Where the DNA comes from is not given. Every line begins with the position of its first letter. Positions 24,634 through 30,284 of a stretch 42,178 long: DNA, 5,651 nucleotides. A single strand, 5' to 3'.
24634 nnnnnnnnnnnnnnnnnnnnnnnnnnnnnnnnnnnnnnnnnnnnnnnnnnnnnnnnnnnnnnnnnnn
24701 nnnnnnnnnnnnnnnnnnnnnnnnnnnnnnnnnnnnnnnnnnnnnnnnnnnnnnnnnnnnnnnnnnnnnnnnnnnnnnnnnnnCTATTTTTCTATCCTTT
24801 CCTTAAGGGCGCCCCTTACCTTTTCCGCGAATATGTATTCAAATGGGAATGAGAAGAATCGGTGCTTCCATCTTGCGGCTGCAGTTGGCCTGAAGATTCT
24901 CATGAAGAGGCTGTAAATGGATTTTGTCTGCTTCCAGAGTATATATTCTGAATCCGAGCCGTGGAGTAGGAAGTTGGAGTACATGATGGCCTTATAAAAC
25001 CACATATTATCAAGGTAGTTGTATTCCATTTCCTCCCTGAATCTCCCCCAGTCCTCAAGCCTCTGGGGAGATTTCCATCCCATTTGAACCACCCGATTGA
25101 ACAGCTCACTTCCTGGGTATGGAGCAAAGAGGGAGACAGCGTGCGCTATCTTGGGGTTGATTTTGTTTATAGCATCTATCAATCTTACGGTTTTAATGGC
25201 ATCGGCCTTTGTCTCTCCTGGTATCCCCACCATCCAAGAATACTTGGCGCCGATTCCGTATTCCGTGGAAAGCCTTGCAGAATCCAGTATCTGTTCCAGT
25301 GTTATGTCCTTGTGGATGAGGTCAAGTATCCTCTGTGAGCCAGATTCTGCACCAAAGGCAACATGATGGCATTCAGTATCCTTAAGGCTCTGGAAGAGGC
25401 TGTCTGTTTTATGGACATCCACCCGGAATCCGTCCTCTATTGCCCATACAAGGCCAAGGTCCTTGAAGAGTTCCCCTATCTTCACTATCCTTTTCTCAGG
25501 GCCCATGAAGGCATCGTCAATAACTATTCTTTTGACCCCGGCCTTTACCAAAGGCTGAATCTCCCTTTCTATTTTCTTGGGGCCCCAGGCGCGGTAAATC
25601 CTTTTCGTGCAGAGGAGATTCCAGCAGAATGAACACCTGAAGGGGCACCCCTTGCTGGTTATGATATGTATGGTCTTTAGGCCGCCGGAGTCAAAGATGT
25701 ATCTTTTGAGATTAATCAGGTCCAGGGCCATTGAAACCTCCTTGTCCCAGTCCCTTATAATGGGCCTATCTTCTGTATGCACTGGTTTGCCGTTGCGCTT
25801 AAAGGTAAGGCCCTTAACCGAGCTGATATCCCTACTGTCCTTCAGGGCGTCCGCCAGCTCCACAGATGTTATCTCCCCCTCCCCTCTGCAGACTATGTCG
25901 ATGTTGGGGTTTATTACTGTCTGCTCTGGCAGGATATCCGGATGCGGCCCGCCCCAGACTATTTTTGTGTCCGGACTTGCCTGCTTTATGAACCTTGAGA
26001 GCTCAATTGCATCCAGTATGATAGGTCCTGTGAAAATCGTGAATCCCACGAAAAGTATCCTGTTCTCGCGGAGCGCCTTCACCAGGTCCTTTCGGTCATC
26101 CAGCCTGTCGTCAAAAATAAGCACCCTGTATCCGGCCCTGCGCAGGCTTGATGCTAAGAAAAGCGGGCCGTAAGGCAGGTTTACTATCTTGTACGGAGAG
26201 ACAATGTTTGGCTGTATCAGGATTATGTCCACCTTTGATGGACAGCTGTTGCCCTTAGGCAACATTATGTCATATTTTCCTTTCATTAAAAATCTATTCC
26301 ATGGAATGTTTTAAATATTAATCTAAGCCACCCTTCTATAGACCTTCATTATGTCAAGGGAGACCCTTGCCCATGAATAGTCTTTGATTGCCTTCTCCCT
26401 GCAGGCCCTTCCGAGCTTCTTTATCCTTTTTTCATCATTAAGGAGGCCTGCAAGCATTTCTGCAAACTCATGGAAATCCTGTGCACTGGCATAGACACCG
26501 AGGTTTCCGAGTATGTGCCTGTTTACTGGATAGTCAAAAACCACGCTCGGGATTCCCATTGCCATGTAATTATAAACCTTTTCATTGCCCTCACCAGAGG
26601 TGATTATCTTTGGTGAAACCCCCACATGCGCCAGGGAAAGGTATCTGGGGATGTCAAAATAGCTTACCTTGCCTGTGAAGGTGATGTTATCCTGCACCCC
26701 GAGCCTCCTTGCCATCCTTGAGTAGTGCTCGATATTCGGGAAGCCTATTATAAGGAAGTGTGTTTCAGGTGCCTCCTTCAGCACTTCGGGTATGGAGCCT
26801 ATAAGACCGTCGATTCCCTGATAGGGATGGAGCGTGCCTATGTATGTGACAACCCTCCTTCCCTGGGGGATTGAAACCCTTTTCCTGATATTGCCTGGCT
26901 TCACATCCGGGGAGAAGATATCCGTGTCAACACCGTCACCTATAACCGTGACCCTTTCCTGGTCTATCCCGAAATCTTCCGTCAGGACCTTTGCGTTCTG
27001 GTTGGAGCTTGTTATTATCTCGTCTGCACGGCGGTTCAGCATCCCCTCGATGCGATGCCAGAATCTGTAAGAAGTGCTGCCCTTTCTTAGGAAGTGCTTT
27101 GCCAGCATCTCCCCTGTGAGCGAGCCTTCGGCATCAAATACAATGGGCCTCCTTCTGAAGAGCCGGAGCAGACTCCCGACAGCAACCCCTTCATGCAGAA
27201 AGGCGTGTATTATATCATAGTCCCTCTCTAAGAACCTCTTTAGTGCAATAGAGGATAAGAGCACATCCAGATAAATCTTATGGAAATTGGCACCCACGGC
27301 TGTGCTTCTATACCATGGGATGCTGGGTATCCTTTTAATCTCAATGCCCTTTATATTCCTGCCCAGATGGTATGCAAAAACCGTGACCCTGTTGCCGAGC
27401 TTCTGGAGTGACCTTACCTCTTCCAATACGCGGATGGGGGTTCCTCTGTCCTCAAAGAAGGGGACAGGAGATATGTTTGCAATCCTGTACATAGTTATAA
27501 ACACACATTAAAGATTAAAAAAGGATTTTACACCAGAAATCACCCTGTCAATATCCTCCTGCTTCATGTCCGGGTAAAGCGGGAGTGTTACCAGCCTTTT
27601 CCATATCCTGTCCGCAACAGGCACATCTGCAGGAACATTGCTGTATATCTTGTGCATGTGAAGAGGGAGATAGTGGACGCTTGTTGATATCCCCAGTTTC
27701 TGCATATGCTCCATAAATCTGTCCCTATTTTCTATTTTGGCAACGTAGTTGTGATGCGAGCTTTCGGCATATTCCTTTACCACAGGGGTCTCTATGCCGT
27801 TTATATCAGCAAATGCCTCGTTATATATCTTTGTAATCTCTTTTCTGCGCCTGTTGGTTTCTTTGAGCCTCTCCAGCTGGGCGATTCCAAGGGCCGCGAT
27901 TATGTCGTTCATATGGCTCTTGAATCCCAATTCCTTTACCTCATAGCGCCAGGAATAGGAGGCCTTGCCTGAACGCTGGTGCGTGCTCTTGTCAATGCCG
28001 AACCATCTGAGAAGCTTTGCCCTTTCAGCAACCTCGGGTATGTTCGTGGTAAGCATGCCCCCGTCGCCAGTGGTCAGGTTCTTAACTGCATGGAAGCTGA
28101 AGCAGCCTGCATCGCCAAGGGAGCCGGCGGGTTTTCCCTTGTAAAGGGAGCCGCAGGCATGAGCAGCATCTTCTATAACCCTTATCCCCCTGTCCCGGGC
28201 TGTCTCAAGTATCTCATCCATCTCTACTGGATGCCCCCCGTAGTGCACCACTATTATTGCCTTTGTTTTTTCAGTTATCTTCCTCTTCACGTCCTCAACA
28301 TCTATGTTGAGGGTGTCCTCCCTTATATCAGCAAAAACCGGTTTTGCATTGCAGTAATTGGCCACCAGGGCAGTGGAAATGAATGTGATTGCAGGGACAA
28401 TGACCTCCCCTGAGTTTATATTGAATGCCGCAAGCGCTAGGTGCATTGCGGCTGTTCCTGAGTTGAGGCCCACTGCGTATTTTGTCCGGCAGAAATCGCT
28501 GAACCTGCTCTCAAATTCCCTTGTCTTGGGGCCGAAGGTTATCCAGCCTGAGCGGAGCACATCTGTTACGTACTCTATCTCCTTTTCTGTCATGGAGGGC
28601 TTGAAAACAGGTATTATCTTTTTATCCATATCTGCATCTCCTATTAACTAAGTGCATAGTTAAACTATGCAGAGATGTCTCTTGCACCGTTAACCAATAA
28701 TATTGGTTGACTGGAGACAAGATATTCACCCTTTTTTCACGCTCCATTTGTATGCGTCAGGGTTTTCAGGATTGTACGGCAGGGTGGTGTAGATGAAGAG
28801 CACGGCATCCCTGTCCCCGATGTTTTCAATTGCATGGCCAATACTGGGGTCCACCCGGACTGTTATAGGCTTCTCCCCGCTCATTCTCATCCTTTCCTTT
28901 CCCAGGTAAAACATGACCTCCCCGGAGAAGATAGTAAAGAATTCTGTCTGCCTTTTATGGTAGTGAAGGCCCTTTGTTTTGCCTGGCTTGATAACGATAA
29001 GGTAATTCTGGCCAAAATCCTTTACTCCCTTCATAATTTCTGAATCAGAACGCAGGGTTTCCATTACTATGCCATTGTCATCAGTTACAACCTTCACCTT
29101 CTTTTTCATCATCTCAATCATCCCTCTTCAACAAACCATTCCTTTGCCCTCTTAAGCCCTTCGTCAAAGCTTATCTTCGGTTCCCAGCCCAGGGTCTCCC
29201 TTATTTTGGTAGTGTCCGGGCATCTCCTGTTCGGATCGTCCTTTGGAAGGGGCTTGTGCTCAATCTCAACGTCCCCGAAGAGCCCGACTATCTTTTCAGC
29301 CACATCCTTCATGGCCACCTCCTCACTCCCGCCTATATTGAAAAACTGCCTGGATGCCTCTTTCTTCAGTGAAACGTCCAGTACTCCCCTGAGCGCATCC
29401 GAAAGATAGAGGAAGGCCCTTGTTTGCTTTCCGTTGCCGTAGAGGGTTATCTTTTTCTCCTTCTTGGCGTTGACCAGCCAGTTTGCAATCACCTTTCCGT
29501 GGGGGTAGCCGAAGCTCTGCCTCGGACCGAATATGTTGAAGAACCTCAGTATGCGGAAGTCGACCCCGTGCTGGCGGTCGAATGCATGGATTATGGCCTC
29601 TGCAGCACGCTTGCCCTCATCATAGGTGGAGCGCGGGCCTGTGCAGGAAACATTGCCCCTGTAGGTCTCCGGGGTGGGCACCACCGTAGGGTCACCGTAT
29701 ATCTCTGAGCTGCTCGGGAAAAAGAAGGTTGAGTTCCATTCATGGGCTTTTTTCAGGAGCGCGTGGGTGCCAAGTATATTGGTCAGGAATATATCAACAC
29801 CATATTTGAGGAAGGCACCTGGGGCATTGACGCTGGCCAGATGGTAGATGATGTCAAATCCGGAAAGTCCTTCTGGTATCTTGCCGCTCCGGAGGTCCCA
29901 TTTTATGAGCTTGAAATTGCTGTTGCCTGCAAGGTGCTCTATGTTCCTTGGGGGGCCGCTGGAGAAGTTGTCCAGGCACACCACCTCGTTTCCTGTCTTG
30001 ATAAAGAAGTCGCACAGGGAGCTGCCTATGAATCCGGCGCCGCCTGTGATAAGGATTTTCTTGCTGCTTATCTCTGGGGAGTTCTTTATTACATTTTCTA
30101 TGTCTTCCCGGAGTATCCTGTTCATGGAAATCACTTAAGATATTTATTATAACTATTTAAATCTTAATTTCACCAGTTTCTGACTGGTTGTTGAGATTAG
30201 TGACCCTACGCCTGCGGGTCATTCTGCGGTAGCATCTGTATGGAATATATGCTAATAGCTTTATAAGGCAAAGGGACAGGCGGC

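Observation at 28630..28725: Structured ~95-nt repeat occupying the entire cupin-aminotransferase spacer: palindrome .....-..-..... plus a position-conserved, sequence-variable hairpin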

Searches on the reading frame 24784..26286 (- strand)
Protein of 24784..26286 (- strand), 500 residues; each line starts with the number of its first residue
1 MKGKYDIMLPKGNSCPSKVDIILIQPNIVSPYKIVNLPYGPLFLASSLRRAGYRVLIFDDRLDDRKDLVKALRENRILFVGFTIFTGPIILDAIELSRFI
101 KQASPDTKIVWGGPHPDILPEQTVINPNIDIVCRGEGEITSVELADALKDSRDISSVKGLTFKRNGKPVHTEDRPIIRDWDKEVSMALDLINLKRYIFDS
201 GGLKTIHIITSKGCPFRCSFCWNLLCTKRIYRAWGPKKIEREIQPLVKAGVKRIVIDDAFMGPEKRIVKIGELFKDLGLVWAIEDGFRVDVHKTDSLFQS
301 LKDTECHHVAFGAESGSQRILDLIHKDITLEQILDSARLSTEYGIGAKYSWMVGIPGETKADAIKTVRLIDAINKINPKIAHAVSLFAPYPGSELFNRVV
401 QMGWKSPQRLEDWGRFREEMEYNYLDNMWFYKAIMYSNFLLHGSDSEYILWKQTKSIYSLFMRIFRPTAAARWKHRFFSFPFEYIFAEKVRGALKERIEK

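Call 71: search_protein_families(library=pfam, proteins=[window:24784-26286:-], max_evalue=0.00001)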
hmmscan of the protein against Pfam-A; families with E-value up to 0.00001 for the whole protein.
window:24784-26286:- (500 aa): 2 families
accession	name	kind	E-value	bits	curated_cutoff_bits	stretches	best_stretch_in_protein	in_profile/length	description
PF02310.24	B12-binding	-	1.2e-17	64.3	32.1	1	39-144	15-120/121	B12 binding domain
PF04055.27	Radical_SAM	-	5.8e-16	59.5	29.5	1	208-370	1-166/166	Radical SAM superfamily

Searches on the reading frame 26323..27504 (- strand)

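Call 12: search_protein_families(library=pfam, proteins=[window:26323-27504:-], max_evalue=0.01)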
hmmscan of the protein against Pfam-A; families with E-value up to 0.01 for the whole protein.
window:26323-27504:- (393 aa): 5 families
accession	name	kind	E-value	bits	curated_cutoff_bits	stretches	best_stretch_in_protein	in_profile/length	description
PF13692.12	Glyco_trans_1_4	-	1.4e-19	71.2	27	1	217-357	2-142/142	Glycosyl transferases group 1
PF00534.26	Glycos_transf_1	-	2.5e-19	69.9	26.4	1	206-370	5-171/172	Glycosyl transferases group 1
PF13439.12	Glyco_transf_4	-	1.1e-16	61.8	28.5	1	23-195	5-169/170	Glycosyltransferase Family 4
PF13579.12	Glyco_trans_4_4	-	2.1e-13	51.3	29.7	1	21-190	2-157/158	Glycosyl transferase 4-like domain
PF13524.12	Glyco_trans_1_2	-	9.5e-07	29.3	25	1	241-382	8-139/144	Glycosyl transferase-like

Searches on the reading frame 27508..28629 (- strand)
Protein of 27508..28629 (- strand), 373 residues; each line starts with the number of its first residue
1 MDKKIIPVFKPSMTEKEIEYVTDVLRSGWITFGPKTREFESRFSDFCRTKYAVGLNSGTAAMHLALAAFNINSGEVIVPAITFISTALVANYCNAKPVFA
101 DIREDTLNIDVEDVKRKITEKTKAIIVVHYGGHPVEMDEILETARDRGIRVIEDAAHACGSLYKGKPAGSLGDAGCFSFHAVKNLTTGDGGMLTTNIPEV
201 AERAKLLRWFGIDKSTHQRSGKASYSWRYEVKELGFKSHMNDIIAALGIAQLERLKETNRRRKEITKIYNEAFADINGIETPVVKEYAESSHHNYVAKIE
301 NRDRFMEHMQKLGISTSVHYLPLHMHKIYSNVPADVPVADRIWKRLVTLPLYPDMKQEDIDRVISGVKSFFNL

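Call 12: search_protein_families(library=pfam, proteins=[window:27508-28629:-], max_evalue=0.01)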
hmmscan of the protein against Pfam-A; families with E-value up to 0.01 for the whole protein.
window:27508-28629:- (373 aa): 4 families
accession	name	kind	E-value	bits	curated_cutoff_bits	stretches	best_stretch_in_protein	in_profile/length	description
PF01041.23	DegT_DnrJ_EryC1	-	1.9e-121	406.1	19.8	1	12-367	2-359/360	DegT/DnrJ/EryC1/StrS aminotransferase family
PF01212.27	Beta_elim_lyase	-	2e-07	31.1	27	1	34-281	32-273/288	Beta-eliminating lyase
PF00155.27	Aminotran_1_2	-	7e-07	29.2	19.7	1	37-127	45-152/361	Aminotransferase class I and II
PF01053.26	Cys_Met_Meta_PP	-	4.4e-05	22.7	27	1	34-163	52-182/381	Cys/Met metabolism PLP-dependent enzyme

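Call 15: find_encoding_contigs(protein=window:27508-28629:-, flank=10000, max_places=10)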
Protein window:27508-28629:- (373 aa): no gene with exactly this product is on record in the collection.

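Call 68: find_homologous_proteins(query=window:27511-28629:-, max_evalue=1e-40)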
Query window:27511-28629:- (373 aa): 7632 proteins with E <= 1e-40 among 8000 candidates; the best 120 are listed.
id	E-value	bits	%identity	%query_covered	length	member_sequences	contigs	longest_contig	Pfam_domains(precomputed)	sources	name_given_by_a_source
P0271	2.9e-250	848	100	100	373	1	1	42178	PF00155.28,PF01212.28,PF01041.24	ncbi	-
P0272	1.4e-154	533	62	99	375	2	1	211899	PF01212.28,PF01041.24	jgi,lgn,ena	-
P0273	1.8e-153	529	62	99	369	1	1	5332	PF00155.28,PF01212.28,PF01041.24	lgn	-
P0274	6.4e-152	524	62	96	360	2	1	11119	PF00155.28,PF01041.24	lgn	-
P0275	1.5e-151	523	62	97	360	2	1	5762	PF00155.28,PF01041.24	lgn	-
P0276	6.3e-151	521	62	99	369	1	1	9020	PF00155.28,PF01212.28,PF01041.24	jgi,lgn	jgi:perosamine synthetase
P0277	1.8e-150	519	61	98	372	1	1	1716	PF00155.28,PF00266.26,PF01212.28,PF01041.24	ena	-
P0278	6.3e-149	514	61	98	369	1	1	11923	PF00155.28,PF01212.28,PF01053.27,PF01041.24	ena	-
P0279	1.1e-144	500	60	98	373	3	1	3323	PF00155.28,PF01212.28,PF01041.24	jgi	-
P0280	1.3e-143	497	60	98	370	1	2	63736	PF01053.27,PF01041.24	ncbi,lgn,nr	ncbi:MAG: DegT/DnrJ/EryC1/StrS family aminotransferase [Chloroflexi bacterium]|nr:DegT/DnrJ/EryC1/St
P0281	9.1e-143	494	60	99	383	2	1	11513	PF00155.28,PF01212.28,PF01041.24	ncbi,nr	ncbi:MAG TPA: DegT/DnrJ/EryC1/StrS aminotransferase family protein [Methanophagales archaeon]|nr:Deg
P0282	5.6e-142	491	59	99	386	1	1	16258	PF00155.28,PF01212.28,PF01041.24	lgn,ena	-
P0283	6.3e-142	491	59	98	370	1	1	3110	PF01212.28,PF01053.27,PF01041.24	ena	-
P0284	6.9e-142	491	60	98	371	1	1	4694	PF00155.28,PF01212.28,PF01041.24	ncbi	-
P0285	8.9e-142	491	58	99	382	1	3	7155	PF00155.28,PF01041.24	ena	-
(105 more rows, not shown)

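Call 69: find_encoding_contigs(protein=P0272, flank=4000, max_places=2)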
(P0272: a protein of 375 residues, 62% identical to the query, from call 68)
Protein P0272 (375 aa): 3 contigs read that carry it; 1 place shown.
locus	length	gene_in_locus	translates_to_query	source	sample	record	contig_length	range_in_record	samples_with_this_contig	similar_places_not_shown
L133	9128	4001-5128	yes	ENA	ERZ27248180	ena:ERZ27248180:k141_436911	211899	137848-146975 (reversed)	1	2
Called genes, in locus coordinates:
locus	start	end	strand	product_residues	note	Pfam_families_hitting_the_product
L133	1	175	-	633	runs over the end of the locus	PF04464:Glyphos_transf, PF02350:Epimerase_2, PF02684:LpxB, PF05159:Capsule_synth (weak)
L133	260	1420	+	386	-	-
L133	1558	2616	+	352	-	PF00483:NTP_transferase, PF12804:NTP_transf_3 (weak), PF07959:Fucose_pyrophosphorylase (weak), PF24894:Hexapep_GlmU (faint), PF25084:LbH_EIF2B (weak), PF25087:GMPPB_C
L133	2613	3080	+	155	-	PF00908:dTDP_sugar_isom, PF14667:Polysacc_synt_C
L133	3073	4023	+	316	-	PF00106:adh_short (faint), PF01073:3Beta_HSD, PF01370:Epimerase, PF02719:Polysacc_synt_2, PF04321:RmlD_sub_bind, PF07993:NAD_binding_4, PF16363:GDP_Man_Dehyd, PF13460:NAD_binding_10 (weak)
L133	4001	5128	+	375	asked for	PF01041:DegT_DnrJ_EryC1, PF01212:Beta_elim_lyase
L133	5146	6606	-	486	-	PF02310:B12-binding, PF13353:Fer4_12 (faint), PF04055:Radical_SAM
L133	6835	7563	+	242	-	PF13489:Methyltransf_23, PF08241:Methyltransf_11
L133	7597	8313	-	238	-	PF00535:Glycos_transf_2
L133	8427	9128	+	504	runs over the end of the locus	PF02366:PMT (weak), PF13231:PMT_2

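Call 70: find_encoding_contigs(protein=P0278, flank=4000, max_places=2)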
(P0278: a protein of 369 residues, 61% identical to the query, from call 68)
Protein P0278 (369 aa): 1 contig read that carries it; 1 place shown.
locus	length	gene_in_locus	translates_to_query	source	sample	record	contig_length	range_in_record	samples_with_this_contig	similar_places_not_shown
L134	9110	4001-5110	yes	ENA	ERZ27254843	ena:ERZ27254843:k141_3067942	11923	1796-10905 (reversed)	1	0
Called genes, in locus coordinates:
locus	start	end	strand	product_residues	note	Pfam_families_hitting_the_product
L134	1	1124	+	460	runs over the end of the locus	PF02737:3HCDH_N (faint), PF03446:NAD_binding_2 (weak), PF03721:UDPG_MGDP_dh_N, PF00984:UDPG_MGDP_dh, PF03720:UDPG_MGDP_dh_C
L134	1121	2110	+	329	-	PF00106:adh_short (faint), PF01073:3Beta_HSD, PF01370:Epimerase, PF02719:Polysacc_synt_2, PF04321:RmlD_sub_bind, PF07993:NAD_binding_4, PF16363:GDP_Man_Dehyd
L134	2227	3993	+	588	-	PF00483:NTP_transferase, PF12804:NTP_transf_3 (weak), PF25084:LbH_EIF2B (faint), PF00132:Hexapep, PF25087:GMPPB_C, PF00132:Hexapep (weak)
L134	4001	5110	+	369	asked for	PF01041:DegT_DnrJ_EryC1, PF00155:Aminotran_1_2, PF01053:Cys_Met_Meta_PP (faint), PF01212:Beta_elim_lyase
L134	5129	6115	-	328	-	PF00535:Glycos_transf_2, PF13641:Glyco_tranf_2_3, PF13632:Glyco_trans_2_3 (faint)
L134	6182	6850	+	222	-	PF13489:Methyltransf_23, PF08241:Methyltransf_11, PF08242:Methyltransf_12 (weak), PF13649:Methyltransf_25 (weak)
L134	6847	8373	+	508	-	PF02310:B12-binding, PF04055:Radical_SAM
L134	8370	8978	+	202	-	PF13489:Methyltransf_23 (weak), PF07021:MetW, PF13847:Methyltransf_31 (weak), PF08241:Methyltransf_11, PF13649:Methyltransf_25 (faint)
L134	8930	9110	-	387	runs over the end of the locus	PF13439:Glyco_transf_4, PF20706:GT4-conflict (weak), PF00534:Glycos_transf_1, PF13692:Glyco_trans_1_4, PF13524:Glyco_trans_1_2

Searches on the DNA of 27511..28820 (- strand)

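Call 73: search_with_rna_model(model_id=R1, sources=[L133, L134, L018], max_evalue=1, filters=off)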
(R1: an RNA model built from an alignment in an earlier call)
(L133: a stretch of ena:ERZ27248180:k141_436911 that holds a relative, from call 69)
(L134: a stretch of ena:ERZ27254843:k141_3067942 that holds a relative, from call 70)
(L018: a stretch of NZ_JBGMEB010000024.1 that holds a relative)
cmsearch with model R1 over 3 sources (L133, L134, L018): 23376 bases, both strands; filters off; matches with E-value up to 1: 2.
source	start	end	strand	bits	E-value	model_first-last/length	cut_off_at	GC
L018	3817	3867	-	13.8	0.025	1-69/69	no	0.35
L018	4108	4178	+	9.8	0.22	1-69/69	no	0.44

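Call 88: search_rna_families(source=window, start=28540, end=28820, threshold=evalue, max_evalue=5)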
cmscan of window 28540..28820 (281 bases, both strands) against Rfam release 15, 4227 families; matches with E-value up to 5: 1.
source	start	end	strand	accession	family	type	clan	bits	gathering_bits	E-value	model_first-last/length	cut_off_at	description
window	28610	28820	+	RF02149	MESTIT1_2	Gene; lncRNA;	-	16.3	80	1.1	1-230/235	3'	MEST intronic transcript 1, antisense RNA conserved region 2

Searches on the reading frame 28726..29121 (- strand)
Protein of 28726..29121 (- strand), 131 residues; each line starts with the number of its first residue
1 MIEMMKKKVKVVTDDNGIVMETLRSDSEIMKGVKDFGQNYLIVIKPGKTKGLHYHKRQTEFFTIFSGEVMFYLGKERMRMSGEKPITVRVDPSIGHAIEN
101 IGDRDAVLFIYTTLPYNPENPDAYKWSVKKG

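Call 12: search_protein_families(library=pfam, proteins=[window:28726-29121:-], max_evalue=0.01)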
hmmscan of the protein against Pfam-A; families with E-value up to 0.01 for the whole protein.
window:28726-29121:- (131 aa): 4 families
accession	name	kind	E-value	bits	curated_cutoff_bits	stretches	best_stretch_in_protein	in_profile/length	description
PF14667.12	Polysacc_synt_C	-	2e-16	60.5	28.7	1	14-124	3-111/111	Polysaccharide biosynthesis C-terminal domain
PF07883.17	Cupin_2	-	1.4e-09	38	27.2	1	41-109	2-67/70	Cupin domain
PF00908.23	dTDP_sugar_isom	-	5.8e-06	26.6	27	1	7-71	10-78/168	dTDP-4-dehydrorhamnose 3,5-epimerase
PF05523.17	FdtA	-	0.0036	17.5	23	1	40-119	36-117/131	WxcM-like, C-terminal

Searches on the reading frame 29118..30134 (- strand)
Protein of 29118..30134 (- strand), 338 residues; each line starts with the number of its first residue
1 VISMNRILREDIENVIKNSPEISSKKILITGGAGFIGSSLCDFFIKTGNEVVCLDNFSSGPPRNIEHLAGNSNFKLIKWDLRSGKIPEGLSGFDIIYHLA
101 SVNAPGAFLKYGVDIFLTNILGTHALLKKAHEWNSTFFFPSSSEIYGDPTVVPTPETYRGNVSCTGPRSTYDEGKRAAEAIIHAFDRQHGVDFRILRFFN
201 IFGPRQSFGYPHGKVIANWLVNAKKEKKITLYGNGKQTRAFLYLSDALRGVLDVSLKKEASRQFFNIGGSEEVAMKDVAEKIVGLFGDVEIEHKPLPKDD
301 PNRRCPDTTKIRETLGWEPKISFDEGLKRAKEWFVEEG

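Call 12: search_protein_families(library=pfam, proteins=[window:29118-30134:-], max_evalue=0.01)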
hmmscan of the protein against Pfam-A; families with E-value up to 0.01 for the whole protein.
window:29118-30134:- (338 aa): 7 families
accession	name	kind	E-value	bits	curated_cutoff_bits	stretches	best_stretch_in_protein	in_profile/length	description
PF01370.27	Epimerase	-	3.1e-46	158.2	20.9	1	27-268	1-240/240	NAD dependent epimerase/dehydratase family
PF16363.11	GDP_Man_Dehyd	-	3.4e-46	158.7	27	1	28-329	1-331/332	GDP-mannose 4,6 dehydratase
PF01073.25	3Beta_HSD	-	4e-11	42.9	22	1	28-242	1-216/280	3-beta hydroxysteroid dehydrogenase/isomerase family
PF02719.21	Polysacc_synt_2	-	8.3e-10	38.8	20.2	2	167-288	134-249/293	Polysaccharide biosynthesis protein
PF07993.18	NAD_binding_4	-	2.7e-06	27.2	20.1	1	91-212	87-217/258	Male sterility protein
PF04321.23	RmlD_sub_bind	-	5.5e-06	26.1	27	1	26-302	2-247/287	RmlD substrate binding domain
PF00106.31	adh_short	-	0.0048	16.8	26.6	1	25-83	1-60/195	short chain dehydrogenase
